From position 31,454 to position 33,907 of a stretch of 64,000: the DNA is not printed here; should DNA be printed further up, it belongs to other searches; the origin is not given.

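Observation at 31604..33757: Glycyl radical enzyme embedded between a GH16 and a leaderless sulfatase, with no activase in 64 kb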

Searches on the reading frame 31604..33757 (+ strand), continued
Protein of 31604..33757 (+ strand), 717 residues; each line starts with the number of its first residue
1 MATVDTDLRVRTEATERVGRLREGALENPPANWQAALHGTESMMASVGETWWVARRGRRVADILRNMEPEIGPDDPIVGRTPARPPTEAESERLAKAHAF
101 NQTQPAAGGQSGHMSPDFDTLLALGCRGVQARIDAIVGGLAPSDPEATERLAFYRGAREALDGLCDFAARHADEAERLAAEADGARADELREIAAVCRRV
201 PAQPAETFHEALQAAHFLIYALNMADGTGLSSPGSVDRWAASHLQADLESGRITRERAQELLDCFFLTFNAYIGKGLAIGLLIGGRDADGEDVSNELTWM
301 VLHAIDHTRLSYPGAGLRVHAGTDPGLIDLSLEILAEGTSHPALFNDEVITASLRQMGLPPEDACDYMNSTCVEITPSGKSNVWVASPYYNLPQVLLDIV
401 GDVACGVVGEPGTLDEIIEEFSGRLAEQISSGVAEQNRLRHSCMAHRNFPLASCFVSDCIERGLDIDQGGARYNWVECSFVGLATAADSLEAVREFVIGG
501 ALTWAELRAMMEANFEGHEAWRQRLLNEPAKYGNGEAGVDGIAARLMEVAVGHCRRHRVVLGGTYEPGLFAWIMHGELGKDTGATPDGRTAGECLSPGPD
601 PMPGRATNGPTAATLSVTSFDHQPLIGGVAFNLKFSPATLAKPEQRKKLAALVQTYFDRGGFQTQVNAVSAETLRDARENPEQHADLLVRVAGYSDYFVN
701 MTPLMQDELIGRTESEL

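Call 7: find_homologous_proteins(query=window:31604-33757:+, max_evalue=1e-20)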
Query window:31604-33757:+ (717 aa): 925 proteins with E <= 1e-20 among 8000 candidates; the best 120 are listed.
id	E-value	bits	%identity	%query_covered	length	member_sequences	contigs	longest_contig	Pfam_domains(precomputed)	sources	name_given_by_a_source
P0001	0.0e+0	1485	90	100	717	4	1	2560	PF02901.21,PF01228.27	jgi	-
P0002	0.0e+0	1147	70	100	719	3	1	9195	PF02901.21,PF01228.27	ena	-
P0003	0.0e+0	1124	70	100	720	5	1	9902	PF02901.21,PF01228.27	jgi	jgi:formate C-acetyltransferase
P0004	0.0e+0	1107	67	100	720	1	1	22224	PF02901.21,PF01228.27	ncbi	ncbi:MAG: pyruvate formate lyase family protein [Candidatus Zipacnadales bacterium]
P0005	0.0e+0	1094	67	100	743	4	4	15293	PF02901.21,PF01228.27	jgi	-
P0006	0.0e+0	1075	65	99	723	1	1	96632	PF02901.21,PF01228.27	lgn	-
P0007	0.0e+0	1068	67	99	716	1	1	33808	PF02901.21,PF01228.27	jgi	jgi:formate C-acetyltransferase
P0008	0.0e+0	1055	66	100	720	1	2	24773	PF02901.21,PF01228.27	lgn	-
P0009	0.0e+0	1053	65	100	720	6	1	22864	PF02901.21,PF01228.27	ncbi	-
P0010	0.0e+0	1050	65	100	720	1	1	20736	PF02901.21,PF01228.27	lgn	-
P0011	0.0e+0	1042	63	99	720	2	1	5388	PF02901.21,PF01228.27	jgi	jgi:formate C-acetyltransferase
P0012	0.0e+0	1038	63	100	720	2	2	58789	PF02901.21,PF01228.27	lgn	-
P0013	0.0e+0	1035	64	100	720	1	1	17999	PF02901.21,PF01228.27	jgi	jgi:pyruvate-formate lyase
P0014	0.0e+0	1033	65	100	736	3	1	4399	PF02901.21,PF01228.27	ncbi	-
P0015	0.0e+0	1023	66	91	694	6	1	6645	PF02901.21,PF01228.27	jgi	jgi:formate C-acetyltransferase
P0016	0.0e+0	1022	62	100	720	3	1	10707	PF02901.21,PF01228.27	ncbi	-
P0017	1.6e-297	1007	65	95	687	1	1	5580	PF02901.21,PF01228.27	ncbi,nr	ncbi:MAG: hypothetical protein N2512_01335, partial [Armatimonadetes bacterium]|nr:hypothetical prot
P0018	3.7e-294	996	61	100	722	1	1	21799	PF02901.21,PF01228.27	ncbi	-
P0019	8.1e-223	760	50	98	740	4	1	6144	PF02901.21,PF01228.27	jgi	jgi:trans-4-hydroxy-L-proline dehydratase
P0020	1.3e-221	756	51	98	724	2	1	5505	PF02901.21,PF01228.27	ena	-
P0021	2.4e-221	755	50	98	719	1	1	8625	PF02901.21,PF01228.27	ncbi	-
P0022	9.8e-221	753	49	98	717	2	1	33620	PF02901.21,PF01228.27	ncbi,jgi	-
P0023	4.0e-217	741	49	98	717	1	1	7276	PF02901.21,PF01228.27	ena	-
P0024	5.4e-216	737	50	98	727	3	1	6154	PF02901.21,PF01228.27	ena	-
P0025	3.2e-215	735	49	98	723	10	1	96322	PF02901.21,PF01228.27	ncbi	-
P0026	8.8e-212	723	49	99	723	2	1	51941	PF02901.21,PF01228.27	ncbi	-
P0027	1.1e-210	720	48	99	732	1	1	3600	PF02901.21,PF01228.27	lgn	-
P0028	2.4e-209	715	48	98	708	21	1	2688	PF02901.21,PF01228.27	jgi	-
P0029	1.5e-208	713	47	98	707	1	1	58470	PF02901.21,PF01228.27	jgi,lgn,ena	-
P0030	1.1e-207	710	49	94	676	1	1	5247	PF02901.21,PF01228.27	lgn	-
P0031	1.1e-206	707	50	68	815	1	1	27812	PF02901.21,PF01228.27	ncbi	-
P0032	2.7e-205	702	49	98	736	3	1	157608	PF02901.21,PF01228.27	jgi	-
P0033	3.0e-205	702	48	98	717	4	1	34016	PF02901.21,PF01228.27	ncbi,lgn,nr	ncbi:MAG: hypothetical protein HPY69_04815 [Armatimonadetes bacterium]|nr:hypothetical protein [Arma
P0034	2.0e-203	696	47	98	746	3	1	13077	PF02901.21,PF01228.27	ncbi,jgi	-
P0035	5.6e-196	671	47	98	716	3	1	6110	PF02901.21,PF01228.27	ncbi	-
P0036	9.1e-196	671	46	98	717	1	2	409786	PF02901.21,PF01228.27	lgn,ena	-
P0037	1.7e-194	666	46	98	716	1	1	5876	PF02901.21,PF01228.27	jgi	jgi:formate C-acetyltransferase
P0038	4.3e-193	662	45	96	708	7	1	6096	PF02901.21,PF01228.27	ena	-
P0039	7.3e-193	661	47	96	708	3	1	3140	PF02901.21,PF01228.27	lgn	-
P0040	1.8e-191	656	45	98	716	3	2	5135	PF02901.21,PF01228.27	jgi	-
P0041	1.4e-190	653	47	98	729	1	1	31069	PF02901.21,PF01228.27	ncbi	ncbi:MAG: pyruvate formate lyase family protein [Anaerolineae bacterium]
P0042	1.5e-190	653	45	98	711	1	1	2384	PF02901.21,PF01228.27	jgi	jgi:pyruvate-formate lyase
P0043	2.1e-190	653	45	98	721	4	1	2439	PF02901.21,PF01228.27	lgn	-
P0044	8.0e-189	648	47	98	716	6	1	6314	PF02901.21,PF01228.27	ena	-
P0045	9.9e-189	647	46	93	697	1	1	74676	PF02901.21,PF01228.27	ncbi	-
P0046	2.2e-188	646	46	98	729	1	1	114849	PF02901.21,PF01228.27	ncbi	ncbi:MAG: pyruvate formate lyase family protein [Anaerolineae bacterium]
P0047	3.3e-187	642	46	98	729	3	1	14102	PF02901.21,PF01228.27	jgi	-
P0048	3.6e-185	635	48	93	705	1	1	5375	PF02901.21,PF01228.27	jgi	jgi:formate C-acetyltransferase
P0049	6.9e-185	635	43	98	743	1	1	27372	PF02901.21,PF01228.27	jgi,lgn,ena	-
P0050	1.0e-184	634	44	95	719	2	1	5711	PF02901.21,PF01228.27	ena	-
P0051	2.3e-184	633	45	98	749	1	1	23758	PF02901.21,PF01228.27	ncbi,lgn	-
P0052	5.6e-184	632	47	98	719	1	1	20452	PF02901.21,PF01228.27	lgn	-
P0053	3.5e-183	629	46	98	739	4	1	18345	PF02901.21,PF01228.27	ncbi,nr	ncbi:MAG: hypothetical protein GX446_13880 [Chthonomonadales bacterium]|nr:hypothetical protein [Cht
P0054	1.7e-182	627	46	97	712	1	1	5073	PF02901.21,PF01228.27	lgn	-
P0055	3.3e-182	626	47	98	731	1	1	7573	PF02901.21,PF01228.27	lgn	-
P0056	5.0e-182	625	45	98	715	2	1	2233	PF02901.21,PF01228.27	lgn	-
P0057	5.4e-182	625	44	98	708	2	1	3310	PF02901.21,PF01228.27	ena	-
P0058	9.6e-182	624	45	98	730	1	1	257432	PF02901.21,PF01228.27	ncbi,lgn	-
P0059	3.0e-181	623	45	98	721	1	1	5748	PF02901.21,PF01228.27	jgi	-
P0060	3.0e-181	623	45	95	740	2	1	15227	PF02901.21,PF01228.27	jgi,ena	-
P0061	3.2e-181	622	45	98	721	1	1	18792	PF02901.21,PF01228.27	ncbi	-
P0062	3.9e-181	622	46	100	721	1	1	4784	PF02901.21,PF01228.27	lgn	-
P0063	4.5e-181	622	45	98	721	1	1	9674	PF02901.21,PF01228.27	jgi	-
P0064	4.6e-181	622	44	98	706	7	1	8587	PF02901.21,PF01228.27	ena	-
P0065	6.3e-181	621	43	98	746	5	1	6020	PF02901.21,PF01228.27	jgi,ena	-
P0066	1.4e-180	620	44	98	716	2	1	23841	PF02901.21,PF01228.27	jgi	jgi:formate C-acetyltransferase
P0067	2.1e-180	620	44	98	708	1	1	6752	PF02901.21,PF01228.27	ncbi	-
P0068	3.7e-180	619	45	98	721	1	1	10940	PF02901.21,PF01228.27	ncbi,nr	ncbi:MAG: hypothetical protein J7M15_02130 [Anaerolineae bacterium]|nr:hypothetical protein [Anaerol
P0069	3.9e-180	619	45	98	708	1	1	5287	PF02901.21,PF01228.27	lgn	-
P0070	1.4e-178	614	44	98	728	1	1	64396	PF02901.21,PF01228.27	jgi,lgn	jgi:formate C-acetyltransferase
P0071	3.6e-178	612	44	95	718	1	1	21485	PF02901.21,PF01228.27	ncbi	-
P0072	3.9e-178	612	46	99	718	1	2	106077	PF02901.21,PF01228.27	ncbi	ncbi:MAG: pyruvate formate lyase family protein [Armatimonadota bacterium]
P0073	7.3e-178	611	44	98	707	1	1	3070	PF02901.21,PF01228.27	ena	-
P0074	1.2e-177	611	44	98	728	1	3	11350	PF02901.21,PF01228.27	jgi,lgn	-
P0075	1.6e-177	610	44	98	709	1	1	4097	PF02901.21,PF01228.27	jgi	-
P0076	3.6e-177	609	46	99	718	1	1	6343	PF02901.21,PF01228.27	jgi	-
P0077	3.9e-177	609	47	93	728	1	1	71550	PF02901.21,PF01228.27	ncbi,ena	-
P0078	4.2e-177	609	45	91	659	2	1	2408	PF02901.21,PF01228.27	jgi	jgi:formate C-acetyltransferase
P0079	6.3e-177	608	45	99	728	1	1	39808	PF02901.21,PF01228.27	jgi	jgi:pyruvate-formate lyase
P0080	1.2e-176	607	46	98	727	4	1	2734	PF02901.21,PF01228.27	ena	-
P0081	1.7e-176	607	45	98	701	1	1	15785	PF02901.21,PF01228.27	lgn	-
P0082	1.8e-176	607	44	93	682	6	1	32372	PF02901.21,PF01228.27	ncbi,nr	ncbi:MAG: hypothetical protein J7M27_04185, partial [Candidatus Latescibacteria bacterium]|nr:hypoth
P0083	2.0e-176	607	44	100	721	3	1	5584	PF02901.21,PF01228.27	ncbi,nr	ncbi:MAG: hypothetical protein GXY76_21730 [Chloroflexi bacterium]|nr:hypothetical protein [Chlorofl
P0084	2.2e-176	606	46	99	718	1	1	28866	PF02901.21,PF01228.27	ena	-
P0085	3.6e-176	606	47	93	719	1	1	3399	PF02901.21,PF01228.27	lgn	-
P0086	4.2e-175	602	45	100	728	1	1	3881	PF02901.21,PF01228.27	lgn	-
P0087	6.8e-175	602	46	92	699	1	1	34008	PF02901.21,PF01228.27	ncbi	-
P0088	7.8e-175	601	45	98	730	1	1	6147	PF02901.21,PF01228.27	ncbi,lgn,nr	ncbi:MAG: hypothetical protein H5T69_11470 [Chloroflexi bacterium]|nr:hypothetical protein [Chlorofl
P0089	9.7e-175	601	41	98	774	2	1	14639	PF02901.21,PF01228.27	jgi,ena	-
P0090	5.1e-174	599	43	98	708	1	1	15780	PF02901.21,PF01228.27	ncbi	ncbi:MAG: pyruvate formate lyase family protein [Candidatus Latescibacterota bacterium]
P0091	1.1e-173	597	44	100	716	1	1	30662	PF02901.21,PF01228.27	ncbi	-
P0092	1.3e-173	597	45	98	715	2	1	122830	PF02901.21,PF01228.27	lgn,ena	-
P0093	1.8e-173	597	43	98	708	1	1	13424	PF02901.21,PF01228.27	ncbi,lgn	-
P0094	2.9e-173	596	43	98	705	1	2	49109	PF02901.21,PF01228.27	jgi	-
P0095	1.1e-172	594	42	100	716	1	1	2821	PF02901.21,PF01228.27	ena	-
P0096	4.1e-172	592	44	98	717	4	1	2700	PF02901.21,PF01228.27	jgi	-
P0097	4.9e-172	592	46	93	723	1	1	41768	PF02901.21,PF01228.27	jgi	jgi:formate C-acetyltransferase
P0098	1.1e-171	591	47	93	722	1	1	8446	PF02901.21,PF01228.27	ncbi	-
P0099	1.2e-171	591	43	98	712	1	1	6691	PF02901.21,PF01228.27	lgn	-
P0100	2.9e-171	589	43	99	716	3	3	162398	PF02901.21,PF01228.27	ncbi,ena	-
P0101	3.8e-171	589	43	97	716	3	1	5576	PF02901.21,PF01228.27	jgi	jgi:formate C-acetyltransferase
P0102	5.4e-171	589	45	98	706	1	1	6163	PF02901.21,PF01228.27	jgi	jgi:formate C-acetyltransferase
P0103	6.3e-171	588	44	98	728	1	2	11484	PF02901.21,PF01228.27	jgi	jgi:formate C-acetyltransferase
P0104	7.8e-171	588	44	98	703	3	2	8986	PF02901.21,PF01228.27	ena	-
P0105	8.1e-171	588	47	90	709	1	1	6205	PF02901.21,PF01228.27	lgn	-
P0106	8.6e-171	588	43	98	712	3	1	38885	PF02901.21,PF01228.27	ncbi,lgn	-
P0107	1.4e-170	587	46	92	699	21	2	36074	PF02901.21,PF01228.27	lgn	-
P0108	1.6e-170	587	44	99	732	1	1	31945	PF02901.21,PF01228.27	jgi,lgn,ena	-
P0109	2.4e-170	586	43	98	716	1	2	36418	PF02901.21,PF01228.27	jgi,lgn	-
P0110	2.9e-170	586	41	98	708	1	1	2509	PF02901.21,PF01228.27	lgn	-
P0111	3.0e-170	586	44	94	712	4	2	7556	PF02901.21,PF01228.27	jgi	-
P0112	3.2e-170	586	44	98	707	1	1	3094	PF02901.21,PF01228.27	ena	-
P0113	3.5e-170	586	41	97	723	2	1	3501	PF02901.21,PF01228.27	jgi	-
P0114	4.4e-170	586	42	99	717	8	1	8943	PF02901.21,PF01228.27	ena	-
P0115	6.2e-170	585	41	97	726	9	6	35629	PF02901.21,PF01228.27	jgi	-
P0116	9.5e-170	585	44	98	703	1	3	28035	PF02901.21,PF01228.27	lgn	-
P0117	1.3e-169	584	44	95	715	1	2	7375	PF02901.21,PF01228.27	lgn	-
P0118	1.3e-169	584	46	91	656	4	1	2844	PF02901.21,PF01228.27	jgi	-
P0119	2.2e-169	583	44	98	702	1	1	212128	PF02901.21,PF01228.27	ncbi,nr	ncbi:MAG: pyruvate formate lyase family protein [Clostridiaceae bacterium]|nr:pyruvate formate lyase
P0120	2.5e-169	583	47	93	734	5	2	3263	PF02901.21,PF01228.27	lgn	-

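Call 9: find_encoding_contigs(protein=P0006, flank=10000, max_places=2)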
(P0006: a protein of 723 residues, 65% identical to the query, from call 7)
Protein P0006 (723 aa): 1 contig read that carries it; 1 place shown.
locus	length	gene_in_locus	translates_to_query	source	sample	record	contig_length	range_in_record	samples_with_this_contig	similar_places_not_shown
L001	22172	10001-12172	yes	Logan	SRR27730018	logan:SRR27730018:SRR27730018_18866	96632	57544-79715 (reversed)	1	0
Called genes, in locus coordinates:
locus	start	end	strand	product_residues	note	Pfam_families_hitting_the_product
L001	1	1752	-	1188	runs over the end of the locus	PF16126:DUF4838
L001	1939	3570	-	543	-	PF00118:Cpn60_TCP1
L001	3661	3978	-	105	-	PF00166:Cpn10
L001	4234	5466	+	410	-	PF07690:MFS_1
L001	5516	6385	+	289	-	PF02585:PIG-L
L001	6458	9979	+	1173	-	-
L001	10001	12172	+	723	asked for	PF02901:PFL-like, PF01228:Gly_radical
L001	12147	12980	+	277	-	PF01261:AP_endonuc_2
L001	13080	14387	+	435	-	PF04734:Ceramidase_alk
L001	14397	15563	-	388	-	-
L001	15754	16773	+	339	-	PF05368:NmrA, PF01073:3Beta_HSD, PF01370:Epimerase, PF13460:NAD_binding_10, PF16363:GDP_Man_Dehyd, PF07993:NAD_binding_4 (weak)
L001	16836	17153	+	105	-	-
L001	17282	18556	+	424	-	-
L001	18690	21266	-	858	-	PF06283:ThuA, PF13646:HEAT_2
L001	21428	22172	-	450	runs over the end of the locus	PF00884:Sulfatase, PF16347:SGSH_C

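Call 10: find_encoding_contigs(protein=P0004, flank=10000, max_places=2)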
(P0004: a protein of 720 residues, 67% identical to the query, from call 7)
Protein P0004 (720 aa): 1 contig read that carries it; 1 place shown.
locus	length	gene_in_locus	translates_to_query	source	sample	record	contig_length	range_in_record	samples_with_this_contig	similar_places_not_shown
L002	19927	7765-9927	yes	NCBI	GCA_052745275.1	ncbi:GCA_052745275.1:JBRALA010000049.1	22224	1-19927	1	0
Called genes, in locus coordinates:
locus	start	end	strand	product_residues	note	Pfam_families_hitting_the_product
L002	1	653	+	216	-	PF07596:SBP_bac_10 (weak)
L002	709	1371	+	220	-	PF07963:N_methyl, PF07596:SBP_bac_10 (weak)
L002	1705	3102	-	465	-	PF02310:B12-binding, PF04055:Radical_SAM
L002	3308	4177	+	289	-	PF02585:PIG-L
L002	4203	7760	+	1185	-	-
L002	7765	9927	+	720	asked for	PF02901:PFL-like, PF01228:Gly_radical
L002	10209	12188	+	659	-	PF20581:DUF6785, PF20580:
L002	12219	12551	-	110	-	-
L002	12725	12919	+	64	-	PF00884:Sulfatase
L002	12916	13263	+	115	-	-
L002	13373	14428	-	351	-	PF01208:URO-D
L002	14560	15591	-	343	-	-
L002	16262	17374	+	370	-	PF00266:Aminotran_5, PF01053:Cys_Met_Meta_PP (faint), PF00155:Aminotran_1_2 (faint)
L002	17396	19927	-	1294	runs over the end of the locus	PF01011:PQQ (faint), PF13360:PQQ_2, PF13570:Beta-prop_ACSF4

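Call 11: find_encoding_contigs(protein=P0012, flank=10000, max_places=2)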
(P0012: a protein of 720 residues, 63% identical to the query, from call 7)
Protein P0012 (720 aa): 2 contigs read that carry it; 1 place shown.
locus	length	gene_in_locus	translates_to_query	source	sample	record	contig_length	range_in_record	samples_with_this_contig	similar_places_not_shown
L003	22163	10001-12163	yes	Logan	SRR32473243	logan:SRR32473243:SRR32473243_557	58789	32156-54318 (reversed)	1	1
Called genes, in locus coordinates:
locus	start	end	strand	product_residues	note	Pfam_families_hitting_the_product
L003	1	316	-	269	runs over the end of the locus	PF00106:adh_short, PF01370:Epimerase (weak), PF08659:KR, PF13561:adh_short_C2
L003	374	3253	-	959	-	PF16216:GxGYxYP_N, PF20957:GxGYxYP_N_2nd (faint), PF14323:GxGYxYP_C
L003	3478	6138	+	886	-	PF22848:ASD1_dom, PF06964:Alpha-L-AF_C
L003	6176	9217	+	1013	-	PF08531:Bac_rhamnosid_N (faint), PF02449:Glyco_hydro_42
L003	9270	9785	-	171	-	PF13428:TPR_14 (faint), PF13432:TPR_16 (faint), PF23914:TPR_CcmH_CycH (faint), PF00515:TPR_1 (faint), PF12895:ANAPC3 (weak), PF14559:TPR_19, PF13424:TPR_12 (weak), PF07719:TPR_2 (weak), +2 more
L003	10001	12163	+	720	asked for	PF02901:PFL-like, PF01228:Gly_radical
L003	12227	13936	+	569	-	PF00795:CN_hydrolase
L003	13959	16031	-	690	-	PF00884:Sulfatase, PF01663:Phosphodiest (weak), PF16347:SGSH_C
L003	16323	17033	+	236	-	PF02348:CTP_transf_3, PF12804:NTP_transf_3 (weak)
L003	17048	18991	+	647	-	PF03102:NeuB, PF08666:SAF (weak), PF01261:AP_endonuc_2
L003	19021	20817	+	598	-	-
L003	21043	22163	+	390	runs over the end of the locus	PF00072:Response_reg, PF00158:Sigma54_activat, PF14532:Sigma54_activ_2, PF07724:AAA_2 (weak), PF07728:AAA_5 (weak), PF25601:AAA_lid_14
